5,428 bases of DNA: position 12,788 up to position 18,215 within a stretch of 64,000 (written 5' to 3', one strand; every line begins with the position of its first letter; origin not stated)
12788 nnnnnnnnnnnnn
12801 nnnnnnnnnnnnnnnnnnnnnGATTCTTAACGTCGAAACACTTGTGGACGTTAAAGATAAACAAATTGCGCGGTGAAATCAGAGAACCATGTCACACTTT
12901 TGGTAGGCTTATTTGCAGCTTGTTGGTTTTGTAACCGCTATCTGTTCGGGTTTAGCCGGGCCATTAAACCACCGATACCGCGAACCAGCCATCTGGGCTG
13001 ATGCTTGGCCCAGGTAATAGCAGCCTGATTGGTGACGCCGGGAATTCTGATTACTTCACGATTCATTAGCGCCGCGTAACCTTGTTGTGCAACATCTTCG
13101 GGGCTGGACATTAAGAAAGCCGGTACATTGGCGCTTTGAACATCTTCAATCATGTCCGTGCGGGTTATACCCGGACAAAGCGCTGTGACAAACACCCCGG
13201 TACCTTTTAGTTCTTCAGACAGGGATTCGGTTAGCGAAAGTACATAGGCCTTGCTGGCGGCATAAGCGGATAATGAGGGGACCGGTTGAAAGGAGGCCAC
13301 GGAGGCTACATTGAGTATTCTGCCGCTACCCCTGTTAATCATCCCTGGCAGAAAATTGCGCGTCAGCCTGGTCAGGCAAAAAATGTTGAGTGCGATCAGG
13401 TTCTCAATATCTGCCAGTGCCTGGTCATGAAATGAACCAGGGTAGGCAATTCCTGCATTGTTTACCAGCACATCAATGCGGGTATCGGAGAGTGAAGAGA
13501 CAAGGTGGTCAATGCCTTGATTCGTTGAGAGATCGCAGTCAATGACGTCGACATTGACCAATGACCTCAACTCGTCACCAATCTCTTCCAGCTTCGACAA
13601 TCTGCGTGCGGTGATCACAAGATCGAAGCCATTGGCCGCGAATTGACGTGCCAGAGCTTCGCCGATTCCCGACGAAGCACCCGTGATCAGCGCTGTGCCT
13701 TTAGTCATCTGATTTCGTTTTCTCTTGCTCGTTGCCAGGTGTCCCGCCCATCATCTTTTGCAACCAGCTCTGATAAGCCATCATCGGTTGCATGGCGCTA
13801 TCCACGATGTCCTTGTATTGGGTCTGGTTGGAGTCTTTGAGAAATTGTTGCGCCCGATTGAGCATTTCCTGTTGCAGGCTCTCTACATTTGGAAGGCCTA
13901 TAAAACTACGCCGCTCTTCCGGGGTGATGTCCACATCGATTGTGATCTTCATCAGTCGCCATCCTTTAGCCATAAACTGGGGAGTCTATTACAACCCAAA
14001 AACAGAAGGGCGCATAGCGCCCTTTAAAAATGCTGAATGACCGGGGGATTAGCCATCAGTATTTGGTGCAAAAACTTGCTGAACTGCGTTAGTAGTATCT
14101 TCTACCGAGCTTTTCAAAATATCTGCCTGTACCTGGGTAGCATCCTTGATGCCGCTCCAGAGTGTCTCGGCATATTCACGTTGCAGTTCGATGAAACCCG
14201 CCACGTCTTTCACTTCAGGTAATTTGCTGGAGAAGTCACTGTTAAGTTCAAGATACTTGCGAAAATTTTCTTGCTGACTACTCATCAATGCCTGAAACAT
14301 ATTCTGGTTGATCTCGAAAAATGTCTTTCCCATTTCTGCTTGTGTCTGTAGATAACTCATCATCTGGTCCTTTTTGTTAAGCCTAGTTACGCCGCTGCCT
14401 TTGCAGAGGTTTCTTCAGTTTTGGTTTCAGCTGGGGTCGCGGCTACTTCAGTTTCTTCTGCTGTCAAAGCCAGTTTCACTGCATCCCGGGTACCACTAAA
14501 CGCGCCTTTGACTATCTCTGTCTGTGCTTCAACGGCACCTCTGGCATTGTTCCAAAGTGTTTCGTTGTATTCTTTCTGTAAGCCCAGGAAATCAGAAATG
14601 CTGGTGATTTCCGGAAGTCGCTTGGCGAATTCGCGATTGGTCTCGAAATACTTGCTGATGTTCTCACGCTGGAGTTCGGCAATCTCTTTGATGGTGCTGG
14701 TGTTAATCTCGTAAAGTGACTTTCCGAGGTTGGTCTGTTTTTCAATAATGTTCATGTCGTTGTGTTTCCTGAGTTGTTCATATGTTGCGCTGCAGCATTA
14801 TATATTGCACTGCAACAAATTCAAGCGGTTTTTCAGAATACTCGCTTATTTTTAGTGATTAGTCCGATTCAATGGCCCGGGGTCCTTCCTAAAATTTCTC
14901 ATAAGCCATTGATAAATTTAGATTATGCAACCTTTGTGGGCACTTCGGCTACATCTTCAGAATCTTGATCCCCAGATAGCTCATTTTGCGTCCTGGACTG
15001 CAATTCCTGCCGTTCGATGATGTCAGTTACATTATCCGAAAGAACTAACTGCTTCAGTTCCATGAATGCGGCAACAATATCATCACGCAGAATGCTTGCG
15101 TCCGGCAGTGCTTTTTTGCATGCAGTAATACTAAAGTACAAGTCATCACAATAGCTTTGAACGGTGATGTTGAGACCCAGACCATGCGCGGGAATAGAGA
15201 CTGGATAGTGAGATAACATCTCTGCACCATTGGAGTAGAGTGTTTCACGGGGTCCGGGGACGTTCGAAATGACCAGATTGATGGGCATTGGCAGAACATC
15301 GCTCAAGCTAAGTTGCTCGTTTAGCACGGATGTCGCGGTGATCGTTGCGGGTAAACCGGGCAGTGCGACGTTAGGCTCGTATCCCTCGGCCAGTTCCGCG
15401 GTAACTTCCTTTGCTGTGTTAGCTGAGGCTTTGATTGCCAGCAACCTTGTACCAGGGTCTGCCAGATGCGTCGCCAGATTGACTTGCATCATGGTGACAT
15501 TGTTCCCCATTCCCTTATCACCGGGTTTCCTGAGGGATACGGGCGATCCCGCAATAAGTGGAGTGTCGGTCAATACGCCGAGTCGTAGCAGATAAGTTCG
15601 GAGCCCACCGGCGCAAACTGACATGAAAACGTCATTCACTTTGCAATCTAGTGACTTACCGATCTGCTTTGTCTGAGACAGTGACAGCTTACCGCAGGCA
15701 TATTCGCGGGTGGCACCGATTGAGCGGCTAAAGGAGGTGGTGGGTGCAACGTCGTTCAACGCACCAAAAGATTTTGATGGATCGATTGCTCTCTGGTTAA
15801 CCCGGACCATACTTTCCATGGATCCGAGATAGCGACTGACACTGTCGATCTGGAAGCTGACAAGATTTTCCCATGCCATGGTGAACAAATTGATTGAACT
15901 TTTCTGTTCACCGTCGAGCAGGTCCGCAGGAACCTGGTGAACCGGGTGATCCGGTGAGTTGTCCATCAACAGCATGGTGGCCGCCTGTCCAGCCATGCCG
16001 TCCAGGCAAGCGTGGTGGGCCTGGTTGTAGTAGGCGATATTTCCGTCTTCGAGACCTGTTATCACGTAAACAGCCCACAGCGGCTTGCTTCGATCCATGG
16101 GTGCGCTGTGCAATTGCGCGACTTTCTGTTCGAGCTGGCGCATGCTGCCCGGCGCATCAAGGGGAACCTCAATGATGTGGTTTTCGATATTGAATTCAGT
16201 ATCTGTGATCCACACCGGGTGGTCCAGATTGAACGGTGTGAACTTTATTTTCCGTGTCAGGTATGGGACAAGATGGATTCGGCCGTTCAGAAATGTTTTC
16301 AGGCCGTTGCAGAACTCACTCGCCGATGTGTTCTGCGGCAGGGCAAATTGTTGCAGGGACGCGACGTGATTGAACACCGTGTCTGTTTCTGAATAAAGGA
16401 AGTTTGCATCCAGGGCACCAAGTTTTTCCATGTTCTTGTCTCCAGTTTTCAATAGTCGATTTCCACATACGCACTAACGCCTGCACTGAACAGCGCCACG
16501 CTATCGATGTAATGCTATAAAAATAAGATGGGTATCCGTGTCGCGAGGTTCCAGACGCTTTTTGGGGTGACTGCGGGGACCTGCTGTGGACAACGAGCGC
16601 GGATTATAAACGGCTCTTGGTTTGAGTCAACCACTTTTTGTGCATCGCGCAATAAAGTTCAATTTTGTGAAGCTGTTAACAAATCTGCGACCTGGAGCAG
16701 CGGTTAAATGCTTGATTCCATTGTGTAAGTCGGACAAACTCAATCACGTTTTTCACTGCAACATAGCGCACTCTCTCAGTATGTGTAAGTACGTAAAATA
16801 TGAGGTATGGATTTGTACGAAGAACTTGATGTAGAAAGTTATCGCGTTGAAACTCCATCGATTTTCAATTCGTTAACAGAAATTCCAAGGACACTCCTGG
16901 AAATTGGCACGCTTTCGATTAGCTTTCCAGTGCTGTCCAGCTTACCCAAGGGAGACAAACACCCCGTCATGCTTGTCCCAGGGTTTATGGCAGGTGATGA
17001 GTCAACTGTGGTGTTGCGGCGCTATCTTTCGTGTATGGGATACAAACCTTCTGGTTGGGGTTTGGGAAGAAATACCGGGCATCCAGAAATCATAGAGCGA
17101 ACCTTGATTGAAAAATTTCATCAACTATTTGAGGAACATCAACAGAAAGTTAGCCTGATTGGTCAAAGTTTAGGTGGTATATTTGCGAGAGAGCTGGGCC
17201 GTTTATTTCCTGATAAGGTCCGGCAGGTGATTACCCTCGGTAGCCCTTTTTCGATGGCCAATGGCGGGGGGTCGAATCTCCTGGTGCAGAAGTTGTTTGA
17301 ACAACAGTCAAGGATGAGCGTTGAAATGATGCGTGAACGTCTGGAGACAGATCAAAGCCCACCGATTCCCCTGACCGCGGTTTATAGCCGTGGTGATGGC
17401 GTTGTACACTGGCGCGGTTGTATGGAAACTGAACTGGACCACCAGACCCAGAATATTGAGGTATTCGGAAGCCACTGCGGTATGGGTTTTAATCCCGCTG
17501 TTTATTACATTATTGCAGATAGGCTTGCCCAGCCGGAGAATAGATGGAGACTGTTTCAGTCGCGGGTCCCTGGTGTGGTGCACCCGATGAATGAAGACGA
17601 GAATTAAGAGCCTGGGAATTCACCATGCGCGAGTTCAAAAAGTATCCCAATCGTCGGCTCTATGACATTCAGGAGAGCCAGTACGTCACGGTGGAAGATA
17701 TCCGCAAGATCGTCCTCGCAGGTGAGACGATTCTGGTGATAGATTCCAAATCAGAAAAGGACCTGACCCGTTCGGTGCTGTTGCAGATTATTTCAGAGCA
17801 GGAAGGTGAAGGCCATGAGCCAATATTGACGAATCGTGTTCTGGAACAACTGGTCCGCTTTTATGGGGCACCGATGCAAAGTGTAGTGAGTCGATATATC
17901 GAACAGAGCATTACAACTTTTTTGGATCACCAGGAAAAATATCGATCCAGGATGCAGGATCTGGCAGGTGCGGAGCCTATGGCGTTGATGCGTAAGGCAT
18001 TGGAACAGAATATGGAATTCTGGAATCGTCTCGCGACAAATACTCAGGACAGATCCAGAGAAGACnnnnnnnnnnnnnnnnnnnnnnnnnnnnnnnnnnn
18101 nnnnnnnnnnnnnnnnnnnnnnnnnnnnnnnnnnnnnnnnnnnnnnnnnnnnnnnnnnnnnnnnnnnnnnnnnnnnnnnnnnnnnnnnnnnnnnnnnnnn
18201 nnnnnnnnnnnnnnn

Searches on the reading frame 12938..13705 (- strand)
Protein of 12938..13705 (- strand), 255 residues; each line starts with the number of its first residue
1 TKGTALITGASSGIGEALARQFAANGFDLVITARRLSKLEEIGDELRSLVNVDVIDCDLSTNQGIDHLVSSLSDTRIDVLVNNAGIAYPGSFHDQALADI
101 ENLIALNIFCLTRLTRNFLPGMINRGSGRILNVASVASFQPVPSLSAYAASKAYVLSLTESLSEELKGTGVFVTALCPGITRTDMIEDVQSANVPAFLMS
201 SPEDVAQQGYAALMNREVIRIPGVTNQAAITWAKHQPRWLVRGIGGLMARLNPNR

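Call 35: search_protein_families(library=pfam, proteins=[window:12938-13705:-], max_evalue=0.001)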
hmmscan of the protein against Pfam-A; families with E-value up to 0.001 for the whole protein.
window:12938-13705:- (255 aa): 5 families
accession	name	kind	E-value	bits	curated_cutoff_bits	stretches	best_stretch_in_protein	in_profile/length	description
PF00106.31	adh_short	-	6.1e-52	176.4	26.6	1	4-191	2-192/195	short chain dehydrogenase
PF13561.12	adh_short_C2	-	7.9e-36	124.3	27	1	9-191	1-186/236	Enoyl-(Acyl carrier protein) reductase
PF08659.16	KR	-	1.9e-10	41.4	22.6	1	3-164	1-165/180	KR domain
PF01370.27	Epimerase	-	4.2e-10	39.9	20.9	1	5-166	1-160/240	NAD dependent epimerase/dehydratase family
PF13460.12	NAD_binding_10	-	2.1e-05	24.9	27.2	1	9-188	1-153/184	NAD(P)H-binding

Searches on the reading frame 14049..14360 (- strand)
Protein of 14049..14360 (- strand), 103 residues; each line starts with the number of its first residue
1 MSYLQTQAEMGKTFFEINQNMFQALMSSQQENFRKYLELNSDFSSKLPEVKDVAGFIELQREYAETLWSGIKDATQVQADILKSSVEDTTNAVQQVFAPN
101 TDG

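Call 35: search_protein_families(library=pfam, proteins=[window:14049-14360:-], max_evalue=0.001)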
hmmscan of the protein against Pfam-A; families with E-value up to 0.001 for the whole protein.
window:14049-14360:- (103 aa): 1 family
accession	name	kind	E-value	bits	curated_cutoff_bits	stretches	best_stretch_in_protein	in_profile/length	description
PF09361.15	Phasin_2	-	1.3e-12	48.2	24.9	1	5-67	8-70/100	Phasin protein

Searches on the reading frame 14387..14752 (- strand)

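Call 35: search_protein_families(library=pfam, proteins=[window:14387-14752:-], max_evalue=0.001)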
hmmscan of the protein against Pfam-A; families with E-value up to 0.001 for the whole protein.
window:14387-14752:- (121 aa): 1 family
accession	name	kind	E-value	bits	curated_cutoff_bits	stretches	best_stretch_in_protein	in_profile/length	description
PF09361.15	Phasin_2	-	1.9e-07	31.6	24.9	1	12-66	16-70/100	Phasin protein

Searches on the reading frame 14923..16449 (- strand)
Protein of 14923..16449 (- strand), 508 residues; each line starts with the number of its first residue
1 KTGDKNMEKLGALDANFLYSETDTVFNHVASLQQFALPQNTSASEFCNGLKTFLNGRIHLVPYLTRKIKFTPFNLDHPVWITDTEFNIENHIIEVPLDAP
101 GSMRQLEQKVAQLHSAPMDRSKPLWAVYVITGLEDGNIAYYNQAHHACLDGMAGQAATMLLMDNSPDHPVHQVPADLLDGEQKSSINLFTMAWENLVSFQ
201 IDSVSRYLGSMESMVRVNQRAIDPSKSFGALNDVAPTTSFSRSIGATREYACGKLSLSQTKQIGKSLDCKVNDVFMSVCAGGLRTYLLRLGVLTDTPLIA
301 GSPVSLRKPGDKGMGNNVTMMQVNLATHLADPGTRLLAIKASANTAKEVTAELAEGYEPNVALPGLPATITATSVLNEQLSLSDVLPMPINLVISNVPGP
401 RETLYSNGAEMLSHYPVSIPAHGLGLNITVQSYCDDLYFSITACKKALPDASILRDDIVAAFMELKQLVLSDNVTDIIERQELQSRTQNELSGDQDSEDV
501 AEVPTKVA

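Call 35: search_protein_families(library=pfam, proteins=[window:14923-16449:-], max_evalue=0.001)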
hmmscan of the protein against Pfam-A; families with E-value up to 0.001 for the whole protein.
window:14923-16449:- (508 aa): 2 families
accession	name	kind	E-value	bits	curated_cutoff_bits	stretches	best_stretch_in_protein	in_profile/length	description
PF03007.21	WS_DGAT_cat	-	1.2e-54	186.3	23.6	1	10-275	1-263/263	Wax ester synthase/diacylglycerol acyltransferase catalytic domain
PF06974.18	WS_DGAT_C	-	2.8e-30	105.7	20.7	1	314-466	1-145/145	WS/DGAT C-terminal domain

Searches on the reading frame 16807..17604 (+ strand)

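Call 35: search_protein_families(library=pfam, proteins=[window:16807-17604:+], max_evalue=0.001)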
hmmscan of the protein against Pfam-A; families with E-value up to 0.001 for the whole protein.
window:16807-17604:+ (266 aa): 4 families
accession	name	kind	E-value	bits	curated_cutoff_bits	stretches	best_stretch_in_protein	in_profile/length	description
PF07819.20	PGAP1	-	6.6e-06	26.5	24.3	1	100-152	75-133/233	PGAP1-like alpha/beta domain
PF00561.26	Abhydrolase_1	-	3.6e-05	24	25.8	1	112-182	68-150/245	alpha/beta hydrolase fold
PF02089.21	Palm_thioest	-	0.00051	20.3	26.8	1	110-148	70-110/254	Palmitoyl protein thioesterase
PF05728.18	UPF0227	-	0.0008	19.8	21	0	92-142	37-86/187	Uncharacterised protein family (UPF0227)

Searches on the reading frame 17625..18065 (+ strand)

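Call 35: search_protein_families(library=pfam, proteins=[window:17625-18065:+], max_evalue=0.001)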
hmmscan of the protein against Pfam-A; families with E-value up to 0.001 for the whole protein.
window:17625-18065:+ (147 aa): 2 families
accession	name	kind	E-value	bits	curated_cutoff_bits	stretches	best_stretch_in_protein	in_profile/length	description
PF07879.16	PHB_acc_N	-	1.6e-25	89.4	25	1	5-62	3-60/61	PHB/PHA accumulation regulator DNA-binding domain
PF05233.18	PHB_acc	-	5.4e-17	62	27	1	68-107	1-40/40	PHB accumulation regulatory domain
